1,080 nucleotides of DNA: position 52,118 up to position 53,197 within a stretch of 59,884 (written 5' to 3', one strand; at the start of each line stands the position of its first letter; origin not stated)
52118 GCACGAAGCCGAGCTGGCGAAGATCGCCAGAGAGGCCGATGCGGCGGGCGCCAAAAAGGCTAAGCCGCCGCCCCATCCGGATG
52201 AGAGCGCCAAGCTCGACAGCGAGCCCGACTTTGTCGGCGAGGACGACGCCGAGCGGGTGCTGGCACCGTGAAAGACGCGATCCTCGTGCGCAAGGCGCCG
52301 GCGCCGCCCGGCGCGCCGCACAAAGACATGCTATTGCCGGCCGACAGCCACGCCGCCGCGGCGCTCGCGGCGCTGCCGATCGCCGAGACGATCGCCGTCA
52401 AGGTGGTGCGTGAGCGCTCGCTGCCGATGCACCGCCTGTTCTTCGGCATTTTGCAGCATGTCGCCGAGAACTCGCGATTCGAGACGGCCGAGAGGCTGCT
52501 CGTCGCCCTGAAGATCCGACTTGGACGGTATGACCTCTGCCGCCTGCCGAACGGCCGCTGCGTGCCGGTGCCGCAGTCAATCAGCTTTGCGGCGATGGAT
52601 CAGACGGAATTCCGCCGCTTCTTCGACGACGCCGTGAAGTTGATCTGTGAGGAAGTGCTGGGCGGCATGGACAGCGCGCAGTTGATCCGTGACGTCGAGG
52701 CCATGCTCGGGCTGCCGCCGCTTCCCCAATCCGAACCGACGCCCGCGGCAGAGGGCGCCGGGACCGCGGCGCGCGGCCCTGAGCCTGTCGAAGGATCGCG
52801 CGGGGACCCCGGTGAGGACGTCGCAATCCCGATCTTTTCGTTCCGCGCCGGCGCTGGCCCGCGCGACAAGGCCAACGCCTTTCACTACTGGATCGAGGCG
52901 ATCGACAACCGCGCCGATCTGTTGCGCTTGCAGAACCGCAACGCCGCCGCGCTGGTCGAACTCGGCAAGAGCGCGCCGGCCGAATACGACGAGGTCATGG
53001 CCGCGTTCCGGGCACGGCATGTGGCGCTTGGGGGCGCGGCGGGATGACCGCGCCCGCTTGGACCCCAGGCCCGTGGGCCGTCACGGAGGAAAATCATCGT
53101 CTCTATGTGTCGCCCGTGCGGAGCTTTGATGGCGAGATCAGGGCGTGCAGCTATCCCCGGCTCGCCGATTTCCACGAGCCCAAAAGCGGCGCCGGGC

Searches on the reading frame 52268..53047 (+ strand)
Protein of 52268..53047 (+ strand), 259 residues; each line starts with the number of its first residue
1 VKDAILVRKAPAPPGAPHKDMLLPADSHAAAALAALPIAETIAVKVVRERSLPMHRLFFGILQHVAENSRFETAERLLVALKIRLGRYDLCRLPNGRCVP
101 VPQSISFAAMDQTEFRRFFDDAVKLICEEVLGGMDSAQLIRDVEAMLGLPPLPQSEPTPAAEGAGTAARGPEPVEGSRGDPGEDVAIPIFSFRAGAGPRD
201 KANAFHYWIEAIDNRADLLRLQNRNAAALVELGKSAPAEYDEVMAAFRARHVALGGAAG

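Call 61: search_protein_families(library=phrogs, proteins=[window:52268-53047:+], max_evalue=0.001)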
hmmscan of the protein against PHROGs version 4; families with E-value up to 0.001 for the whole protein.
window:52268-53047:+ (259 aa): 1 family
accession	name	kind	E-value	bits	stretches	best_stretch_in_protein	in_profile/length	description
phrog_319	-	DNA, RNA and nucleotide metabolism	6.2e-19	69.2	1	19-138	11-144/159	NinB/ Orf homologous recombination mediator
